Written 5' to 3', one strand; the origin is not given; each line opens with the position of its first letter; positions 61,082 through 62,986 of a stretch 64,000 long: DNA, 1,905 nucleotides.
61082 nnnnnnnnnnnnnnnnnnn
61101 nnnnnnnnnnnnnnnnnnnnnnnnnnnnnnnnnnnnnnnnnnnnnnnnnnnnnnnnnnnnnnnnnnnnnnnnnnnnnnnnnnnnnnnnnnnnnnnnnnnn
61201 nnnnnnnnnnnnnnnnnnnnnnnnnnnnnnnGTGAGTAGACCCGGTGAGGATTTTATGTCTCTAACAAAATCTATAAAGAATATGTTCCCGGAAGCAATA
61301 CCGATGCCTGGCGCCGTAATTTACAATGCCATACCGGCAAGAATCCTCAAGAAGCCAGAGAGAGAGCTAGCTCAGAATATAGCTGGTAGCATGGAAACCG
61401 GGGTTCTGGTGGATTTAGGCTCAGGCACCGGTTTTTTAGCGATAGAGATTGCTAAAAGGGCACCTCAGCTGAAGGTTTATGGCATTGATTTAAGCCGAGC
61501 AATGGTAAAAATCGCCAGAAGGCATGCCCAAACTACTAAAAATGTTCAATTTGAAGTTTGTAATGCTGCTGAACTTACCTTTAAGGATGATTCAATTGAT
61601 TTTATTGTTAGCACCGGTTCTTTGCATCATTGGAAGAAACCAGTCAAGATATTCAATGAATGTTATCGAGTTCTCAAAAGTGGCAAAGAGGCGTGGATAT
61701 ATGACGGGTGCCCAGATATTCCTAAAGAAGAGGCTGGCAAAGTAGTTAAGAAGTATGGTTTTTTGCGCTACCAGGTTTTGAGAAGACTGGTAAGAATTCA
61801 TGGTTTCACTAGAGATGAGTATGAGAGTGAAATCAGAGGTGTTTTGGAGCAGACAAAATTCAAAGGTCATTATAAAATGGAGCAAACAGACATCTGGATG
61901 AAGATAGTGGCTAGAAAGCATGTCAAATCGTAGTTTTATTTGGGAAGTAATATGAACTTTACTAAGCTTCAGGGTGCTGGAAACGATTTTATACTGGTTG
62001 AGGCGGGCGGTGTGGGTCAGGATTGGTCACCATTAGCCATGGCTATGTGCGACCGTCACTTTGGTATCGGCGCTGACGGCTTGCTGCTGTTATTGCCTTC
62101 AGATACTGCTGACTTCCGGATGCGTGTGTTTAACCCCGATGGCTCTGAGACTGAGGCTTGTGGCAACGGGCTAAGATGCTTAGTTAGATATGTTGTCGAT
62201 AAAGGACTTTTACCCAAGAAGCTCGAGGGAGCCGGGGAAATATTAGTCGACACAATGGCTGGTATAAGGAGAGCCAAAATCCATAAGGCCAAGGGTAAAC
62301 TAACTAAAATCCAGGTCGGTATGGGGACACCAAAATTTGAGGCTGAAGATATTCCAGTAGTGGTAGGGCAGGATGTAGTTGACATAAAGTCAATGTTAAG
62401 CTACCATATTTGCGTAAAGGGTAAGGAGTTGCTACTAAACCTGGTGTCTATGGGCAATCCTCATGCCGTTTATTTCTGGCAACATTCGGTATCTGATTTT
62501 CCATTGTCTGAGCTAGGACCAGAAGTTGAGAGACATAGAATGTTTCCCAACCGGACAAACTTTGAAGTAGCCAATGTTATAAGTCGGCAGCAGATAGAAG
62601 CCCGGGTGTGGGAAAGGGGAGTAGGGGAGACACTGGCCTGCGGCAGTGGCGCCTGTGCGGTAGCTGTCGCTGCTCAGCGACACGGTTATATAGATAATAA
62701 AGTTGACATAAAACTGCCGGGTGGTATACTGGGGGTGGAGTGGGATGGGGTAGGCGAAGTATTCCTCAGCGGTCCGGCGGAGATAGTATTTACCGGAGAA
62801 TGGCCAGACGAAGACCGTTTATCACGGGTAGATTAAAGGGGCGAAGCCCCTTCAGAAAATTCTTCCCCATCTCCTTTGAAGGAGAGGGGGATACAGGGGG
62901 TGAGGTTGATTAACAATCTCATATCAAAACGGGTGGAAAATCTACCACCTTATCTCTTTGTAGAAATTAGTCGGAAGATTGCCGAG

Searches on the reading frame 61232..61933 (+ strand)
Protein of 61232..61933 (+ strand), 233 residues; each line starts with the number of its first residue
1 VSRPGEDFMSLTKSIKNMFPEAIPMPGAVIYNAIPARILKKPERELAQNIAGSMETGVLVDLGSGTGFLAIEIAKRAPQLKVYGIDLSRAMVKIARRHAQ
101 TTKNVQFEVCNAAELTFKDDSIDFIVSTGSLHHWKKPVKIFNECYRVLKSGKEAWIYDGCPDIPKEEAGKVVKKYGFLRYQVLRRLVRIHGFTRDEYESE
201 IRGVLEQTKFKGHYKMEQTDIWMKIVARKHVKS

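Call 45: search_protein_families(library=pfam, proteins=[window:61232-61933:+])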
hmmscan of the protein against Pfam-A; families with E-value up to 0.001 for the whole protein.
window:61232-61933:+ (233 aa): 15 families
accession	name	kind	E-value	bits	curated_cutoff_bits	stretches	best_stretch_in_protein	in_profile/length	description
PF08241.18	Methyltransf_11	-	1.9e-24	86.6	21.2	1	60-151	1-90/95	Methyltransferase domain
PF13649.12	Methyltransf_25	-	9e-24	84.4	27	1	60-151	2-96/97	Methyltransferase domain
PF13847.12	Methyltransf_31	-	4.9e-23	81.9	27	1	59-160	7-113/145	Methyltransferase domain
PF08242.18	Methyltransf_12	-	1.6e-17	64.5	30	1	60-151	1-95/98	Methyltransferase domain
PF01209.24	Ubie_methyltran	-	1.4e-13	51.2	20.1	1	46-155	38-150/233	ubiE/COQ5 methyltransferase family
PF13489.12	Methyltransf_23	-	1.3e-12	48.2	27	1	54-152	21-112/164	Methyltransferase domain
PF05175.20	MTS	-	7.1e-10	39.2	23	1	47-154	24-136/170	Methyltransferase small domain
PF00891.24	Methyltransf_2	-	2.1e-06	27.7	22.3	1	56-157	63-165/210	O-methyltransferase domain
PF13679.12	Methyltransf_32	-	1.7e-05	25.3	27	1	47-116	17-88/143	Methyltransferase domain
PF01170.24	UPF0020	-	2.4e-05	24.6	22.3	1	74-127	47-127/197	RMKL-like, methyltransferase domain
PF24675.1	NpmA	-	0.00011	22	60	1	43-102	13-71/214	16S rRNA (adenine(1408)-N(1))-methyltransferase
PF06325.19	PrmA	-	0.00012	22.1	22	1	58-127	164-232/296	Ribosomal protein L11 methyltransferase (PrmA)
PF02390.23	Methyltransf_4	-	0.00014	21.8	24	1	58-114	4-62/173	Putative methyltransferase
PF05148.21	Methyltransf_8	-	0.00019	21.8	27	1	40-157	57-157/219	Hypothetical methyltransferase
PF07021.18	MetW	-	0.00025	21.2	21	1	59-149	17-103/193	Methionine biosynthesis protein MetW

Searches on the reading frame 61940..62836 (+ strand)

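Call 45: search_protein_families(library=pfam, proteins=[window:61940-62836:+])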
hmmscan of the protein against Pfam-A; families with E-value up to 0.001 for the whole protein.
window:61940-62836:+ (298 aa): 3 families
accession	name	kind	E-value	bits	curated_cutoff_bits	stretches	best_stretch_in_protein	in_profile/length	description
PF01678.24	DAP_epimerase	-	1.2e-53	180.8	34.7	2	168-282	2-120/121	Diaminopimelate epimerase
PF02567.21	PhzC-PhzF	-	2.1e-06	27.9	27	1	33-258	27-241/281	Phenazine biosynthesis-like protein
PF05544.16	Pro_racemase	-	2.3e-05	24.1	27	1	52-142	60-150/325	Proline racemase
